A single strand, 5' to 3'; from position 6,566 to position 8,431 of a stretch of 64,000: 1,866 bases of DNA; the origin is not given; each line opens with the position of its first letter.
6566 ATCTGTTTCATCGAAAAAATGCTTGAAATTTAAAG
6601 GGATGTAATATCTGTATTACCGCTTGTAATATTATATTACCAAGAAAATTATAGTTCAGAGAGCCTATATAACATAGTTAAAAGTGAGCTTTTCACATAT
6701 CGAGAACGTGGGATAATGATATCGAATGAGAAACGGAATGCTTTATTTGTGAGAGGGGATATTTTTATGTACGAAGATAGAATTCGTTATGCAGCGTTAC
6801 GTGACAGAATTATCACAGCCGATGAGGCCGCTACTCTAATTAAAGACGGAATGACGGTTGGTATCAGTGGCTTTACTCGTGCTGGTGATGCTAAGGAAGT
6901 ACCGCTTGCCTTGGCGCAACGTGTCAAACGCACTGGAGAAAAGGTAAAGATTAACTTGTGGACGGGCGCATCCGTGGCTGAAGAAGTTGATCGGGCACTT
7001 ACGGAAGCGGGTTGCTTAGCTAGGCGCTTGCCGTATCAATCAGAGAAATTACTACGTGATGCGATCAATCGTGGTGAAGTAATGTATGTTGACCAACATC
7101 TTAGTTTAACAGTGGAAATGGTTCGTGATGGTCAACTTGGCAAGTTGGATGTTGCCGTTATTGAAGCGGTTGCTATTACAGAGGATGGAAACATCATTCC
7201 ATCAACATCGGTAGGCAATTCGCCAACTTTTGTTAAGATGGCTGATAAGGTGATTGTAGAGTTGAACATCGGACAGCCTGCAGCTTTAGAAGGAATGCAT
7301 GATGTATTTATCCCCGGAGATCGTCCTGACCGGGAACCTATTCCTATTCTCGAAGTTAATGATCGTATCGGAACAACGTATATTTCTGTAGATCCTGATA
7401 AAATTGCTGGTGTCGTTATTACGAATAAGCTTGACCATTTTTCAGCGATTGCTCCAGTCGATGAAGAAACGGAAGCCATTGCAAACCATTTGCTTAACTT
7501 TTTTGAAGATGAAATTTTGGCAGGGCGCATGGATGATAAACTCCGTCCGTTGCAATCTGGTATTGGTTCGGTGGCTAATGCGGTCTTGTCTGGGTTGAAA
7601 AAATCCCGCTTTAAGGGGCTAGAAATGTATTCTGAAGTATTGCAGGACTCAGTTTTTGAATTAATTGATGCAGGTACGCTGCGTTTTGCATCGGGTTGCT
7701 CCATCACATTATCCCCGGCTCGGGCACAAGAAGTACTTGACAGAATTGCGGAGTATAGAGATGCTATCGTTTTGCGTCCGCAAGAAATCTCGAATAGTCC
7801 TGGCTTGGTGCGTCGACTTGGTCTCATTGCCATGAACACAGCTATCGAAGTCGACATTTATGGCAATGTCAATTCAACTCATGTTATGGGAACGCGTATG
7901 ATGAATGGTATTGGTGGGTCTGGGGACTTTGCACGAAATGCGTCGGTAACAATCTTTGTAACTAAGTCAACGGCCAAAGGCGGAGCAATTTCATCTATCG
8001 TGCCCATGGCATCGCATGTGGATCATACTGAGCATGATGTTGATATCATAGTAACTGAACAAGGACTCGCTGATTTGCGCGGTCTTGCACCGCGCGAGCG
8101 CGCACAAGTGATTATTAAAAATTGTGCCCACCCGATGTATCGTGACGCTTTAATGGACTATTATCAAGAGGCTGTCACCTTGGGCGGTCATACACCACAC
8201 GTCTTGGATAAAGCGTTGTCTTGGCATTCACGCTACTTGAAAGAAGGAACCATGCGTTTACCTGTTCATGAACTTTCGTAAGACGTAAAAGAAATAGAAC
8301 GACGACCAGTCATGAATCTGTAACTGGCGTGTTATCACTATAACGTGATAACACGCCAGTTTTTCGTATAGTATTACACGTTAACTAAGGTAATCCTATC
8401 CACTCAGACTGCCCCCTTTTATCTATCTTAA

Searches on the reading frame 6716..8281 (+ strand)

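Call 57: search_protein_families(library=ncbifam, proteins=[window:6716-8281:+], max_evalue=1e-10)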
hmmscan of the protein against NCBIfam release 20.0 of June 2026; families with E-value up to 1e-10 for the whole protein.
window:6716-8281:+ (521 aa): 4 families
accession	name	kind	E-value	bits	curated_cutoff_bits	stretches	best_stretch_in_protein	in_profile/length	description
NF053853.1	ScActCoATferScpC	equivalog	2.9e-247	821.2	500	1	19-513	1-493/493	succinyl-CoA:acetate CoA-transferase ScpC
TIGR03458.1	YgfH_subfam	subfamily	5.3e-235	780.6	658.7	1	29-513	2-489/489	succinate CoA transferase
NF053666.1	BtrAceCoATfers1341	equivalog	8.4e-192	638.4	740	1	32-515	4-489/492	butyryl-CoA:acetate CoA transferase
TIGR03948.1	butyr_acet_CoA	equivalog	2.5e-21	76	674.8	1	279-481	216-432/445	butyryl-CoA:acetate CoA-transferase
